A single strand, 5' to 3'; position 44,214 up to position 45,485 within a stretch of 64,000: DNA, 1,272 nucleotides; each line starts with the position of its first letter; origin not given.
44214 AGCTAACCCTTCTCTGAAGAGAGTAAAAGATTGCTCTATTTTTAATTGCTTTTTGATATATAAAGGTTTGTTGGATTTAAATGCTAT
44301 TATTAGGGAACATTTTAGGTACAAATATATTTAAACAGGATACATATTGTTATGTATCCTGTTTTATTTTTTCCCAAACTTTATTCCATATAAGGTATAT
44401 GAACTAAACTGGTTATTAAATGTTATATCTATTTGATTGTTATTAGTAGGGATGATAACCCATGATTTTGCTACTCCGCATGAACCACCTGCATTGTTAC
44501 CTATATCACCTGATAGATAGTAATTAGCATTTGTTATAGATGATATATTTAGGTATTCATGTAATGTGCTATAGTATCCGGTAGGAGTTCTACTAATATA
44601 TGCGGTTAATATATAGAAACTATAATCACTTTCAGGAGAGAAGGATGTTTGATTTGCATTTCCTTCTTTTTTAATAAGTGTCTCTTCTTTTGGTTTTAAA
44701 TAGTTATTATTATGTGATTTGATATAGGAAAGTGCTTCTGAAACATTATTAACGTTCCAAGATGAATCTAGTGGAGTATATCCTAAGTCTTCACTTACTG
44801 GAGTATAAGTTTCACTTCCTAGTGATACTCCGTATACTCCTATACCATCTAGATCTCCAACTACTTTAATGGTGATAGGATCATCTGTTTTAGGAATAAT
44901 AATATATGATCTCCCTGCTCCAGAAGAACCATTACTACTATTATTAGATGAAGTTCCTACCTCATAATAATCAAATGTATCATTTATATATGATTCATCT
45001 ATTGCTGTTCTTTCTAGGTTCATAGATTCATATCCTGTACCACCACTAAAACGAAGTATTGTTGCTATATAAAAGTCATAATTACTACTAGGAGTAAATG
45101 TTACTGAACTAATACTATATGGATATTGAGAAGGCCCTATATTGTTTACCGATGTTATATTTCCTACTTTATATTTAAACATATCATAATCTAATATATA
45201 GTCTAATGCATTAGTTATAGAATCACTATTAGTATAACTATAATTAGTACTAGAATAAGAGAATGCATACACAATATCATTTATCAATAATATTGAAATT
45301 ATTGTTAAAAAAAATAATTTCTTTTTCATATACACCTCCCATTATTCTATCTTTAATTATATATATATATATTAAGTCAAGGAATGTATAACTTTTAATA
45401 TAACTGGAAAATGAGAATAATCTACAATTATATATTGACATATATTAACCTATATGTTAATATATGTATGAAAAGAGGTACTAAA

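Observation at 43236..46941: Small accessory islet: Rx4H (HEPN-like) protein, duplicated-domain secreted protein, HigB-like toxin + HTH-ImmA/IrrE regulator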

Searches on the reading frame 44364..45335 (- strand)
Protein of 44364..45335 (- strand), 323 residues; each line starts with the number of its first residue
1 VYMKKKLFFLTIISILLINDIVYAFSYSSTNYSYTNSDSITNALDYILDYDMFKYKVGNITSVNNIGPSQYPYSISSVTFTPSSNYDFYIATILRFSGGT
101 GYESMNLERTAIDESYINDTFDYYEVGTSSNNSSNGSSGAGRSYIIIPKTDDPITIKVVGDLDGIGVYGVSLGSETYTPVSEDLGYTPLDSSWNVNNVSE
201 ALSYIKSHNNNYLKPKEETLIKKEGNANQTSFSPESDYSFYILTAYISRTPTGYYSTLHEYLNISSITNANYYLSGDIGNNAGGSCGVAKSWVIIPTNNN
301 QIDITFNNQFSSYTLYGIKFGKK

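Call 3: search_protein_families(library=pfam, proteins=[window:44364-45335:-], max_evalue=1)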
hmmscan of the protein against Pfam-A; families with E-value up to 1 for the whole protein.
window:44364-45335:- (323 aa): 0 families

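Call 4: search_protein_families(library=padloc, proteins=[window:44364-45335:-], max_evalue=1)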
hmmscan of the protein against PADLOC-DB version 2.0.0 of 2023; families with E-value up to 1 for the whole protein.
window:44364-45335:- (323 aa): 0 families

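Call 5: search_protein_families(library=ncbifam, proteins=[window:44364-45335:-], max_evalue=1)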
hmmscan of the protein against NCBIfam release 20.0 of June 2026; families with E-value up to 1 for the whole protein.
window:44364-45335:- (323 aa): 0 families

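Call 37: find_homologous_proteins(query=window:44364-45335:-, max_evalue=0.001)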
Query window:44364-45335:- (323 aa): 3 proteins with E <= 0.001 among 991 candidates.
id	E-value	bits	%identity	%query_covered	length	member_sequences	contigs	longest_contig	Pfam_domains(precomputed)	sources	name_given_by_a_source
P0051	4.6e-188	643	92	99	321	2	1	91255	-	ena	-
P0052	3.5e-124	433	63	97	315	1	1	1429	-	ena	-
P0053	5.9e-92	327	87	55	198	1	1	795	-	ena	-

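Call 38: find_encoding_contigs(protein=P0051, flank=8000, max_places=3)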
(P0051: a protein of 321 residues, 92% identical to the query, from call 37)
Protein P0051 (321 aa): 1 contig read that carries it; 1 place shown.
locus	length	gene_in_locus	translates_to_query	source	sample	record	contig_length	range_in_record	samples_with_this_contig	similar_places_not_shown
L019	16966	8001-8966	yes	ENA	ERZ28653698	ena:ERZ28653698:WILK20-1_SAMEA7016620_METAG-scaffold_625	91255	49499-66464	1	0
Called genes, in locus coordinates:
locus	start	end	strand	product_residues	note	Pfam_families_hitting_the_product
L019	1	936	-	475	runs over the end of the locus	PF00497:SBP_bac_3, PF00528:BPD_transp_1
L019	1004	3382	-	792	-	PF00696:AA_kinase, PF03606:DcuC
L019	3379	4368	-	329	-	PF02729:OTCace_N, PF00185:OTCace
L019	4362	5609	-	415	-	PF02274:ADI, PF19420:DDAH_eukar (faint)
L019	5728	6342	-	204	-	PF13707:RloB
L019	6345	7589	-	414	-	PF13304:AAA_21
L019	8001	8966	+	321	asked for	-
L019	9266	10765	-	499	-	PF00069:Pkinase, PF07714:PK_Tyr_Ser-Thr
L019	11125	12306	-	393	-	PF12102:MrcB_N, PF13020:NOV_C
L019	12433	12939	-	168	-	PF14512:TM1586_NiRdase (faint), PF00881:Nitroreductase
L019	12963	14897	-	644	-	PF00580:UvrD-helicase, PF13245:AAA_19 (faint), PF01443:Viral_helicase1 (faint), PF13538:UvrD_C_2 (weak)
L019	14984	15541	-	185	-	-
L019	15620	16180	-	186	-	-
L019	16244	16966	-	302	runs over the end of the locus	-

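Call 80: search_protein_families(library=padloc, proteins=[L019:6345-7589:-, L019:5728-6342:-, L019:9266-10765:-, L019:11125-12306:-], max_evalue=0.001)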
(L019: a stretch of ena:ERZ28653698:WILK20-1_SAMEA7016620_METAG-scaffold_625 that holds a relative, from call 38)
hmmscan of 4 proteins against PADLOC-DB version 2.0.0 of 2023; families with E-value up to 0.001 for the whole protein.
L019:6345-7589:- (414 aa): 27 families (the best 25 are shown)
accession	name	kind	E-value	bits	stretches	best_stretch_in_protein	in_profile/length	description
PDLC02335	AbiLi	-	4.5e-96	319.7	1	1-408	49-290/326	AbiLi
PDLC02980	AriA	-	1.4e-37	128.3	1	44-353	1-304/304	-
PDLC04426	PDC-M12A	-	6.6e-22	76.4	1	1-397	1-365/369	-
PDLC04176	HEC-01A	-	7.6e-12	43.3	1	43-169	24-151/371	-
PDLC04180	HEC-01A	-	3.9e-10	37.5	1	288-369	258-338/382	-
PDLC04179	HEC-01A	-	8.4e-10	36.3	1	287-375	342-425/459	-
PDLC04391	PDC-M07A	-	1.8e-09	35.1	2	43-149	22-141/412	-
PDLC04389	PDC-M07A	-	2.3e-09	34.7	1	304-382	324-402/443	-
PDLC04178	HEC-01A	-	4.8e-09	33.7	1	307-384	289-361/399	-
PDLC04182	HEC-01A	-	1.4e-08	32.2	0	283-381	284-377/406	-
PDLC04135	mad3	-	2.8e-08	31.7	1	34-373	18-345/374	mads_3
PDLC04393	PDC-M07A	-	5.2e-08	30.3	1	304-383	306-385/435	-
PDLC04392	PDC-M07A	-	5.3e-08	30.3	1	280-383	281-383/432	-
PDLC03878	NsnB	-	5.8e-08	30.9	1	41-353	20-282/345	-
PDLC00289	PtuA1|PtuA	-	8.2e-08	29.7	1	276-377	219-315/404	AAA ATPase domain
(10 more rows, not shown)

L019:5728-6342:- (204 aa): 2 families
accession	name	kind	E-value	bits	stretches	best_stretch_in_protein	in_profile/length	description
PDLC02337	AbiLii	-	5.4e-22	77.2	1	5-202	20-87/170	AbiLii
PDLC02338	AbiLii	-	0.00032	19.1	1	57-159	13-102/125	AbiLii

L019:9266-10765:- (499 aa): 32 families (the best 25 are shown)
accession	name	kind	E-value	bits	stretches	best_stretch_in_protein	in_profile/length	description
PDLC02375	Stk2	-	2.6e-62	209.2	1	85-484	62-469/500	-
PDLC04047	PD-T4-6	-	1.3e-26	91.5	1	144-331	15-208/327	-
PDLC04057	PD-T4-6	-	1e-23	82.1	2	145-333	14-208/443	-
PDLC04060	PD-T4-6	-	1.2e-22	78.5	1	143-331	12-205/486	-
PDLC04138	mad6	-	2.4e-22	77.6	1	112-328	23-250/659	mads_6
PDLC04053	PD-T4-6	-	4.6e-20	70.3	1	140-324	10-201/311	-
PDLC04048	PD-T4-6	-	6.8e-20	69.7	1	145-331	16-208/354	-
PDLC04042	PD-T4-6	-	2.4e-19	68.1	1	143-324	13-202/292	-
PDLC04043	PD-T4-6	-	3.6e-15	54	1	142-321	18-204/452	-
PDLC04061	PD-T4-6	-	8.2e-15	53.3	1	143-280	20-169/510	-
PDLC04045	PD-T4-6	-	1.5e-13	48.5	1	174-292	78-200/350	-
PDLC04039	PD-T4-6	-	2.1e-13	48.1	1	143-282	18-165/458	-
PDLC04055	PD-T4-6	-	2.4e-13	47.7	1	162-364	98-298/496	-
PDLC03920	MkoA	-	1.5e-12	44.6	1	154-372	22-241/1112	-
PDLC04054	PD-T4-6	-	2.5e-12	44.9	1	145-324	16-203/347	-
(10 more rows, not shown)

L019:11125-12306:- (393 aa): 6 families
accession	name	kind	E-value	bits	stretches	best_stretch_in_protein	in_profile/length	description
PDLC05008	PDC-S36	-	3.6e-43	146.3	1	223-389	113-279/280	-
PDLC04021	PD-T4-1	-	4.6e-25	86.3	1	71-392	80-380/383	-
PDLC03964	TmtA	-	1e-18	64.9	1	101-370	1266-1514/1538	-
PDLC03972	TmtA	-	6.9e-15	52.2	1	198-371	1115-1283/1302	-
PDLC03965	TmtA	-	2.1e-14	50.5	1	260-379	1234-1341/1370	-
PDLC04022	PD-T4-1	-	4e-13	47.2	1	243-369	59-189/216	-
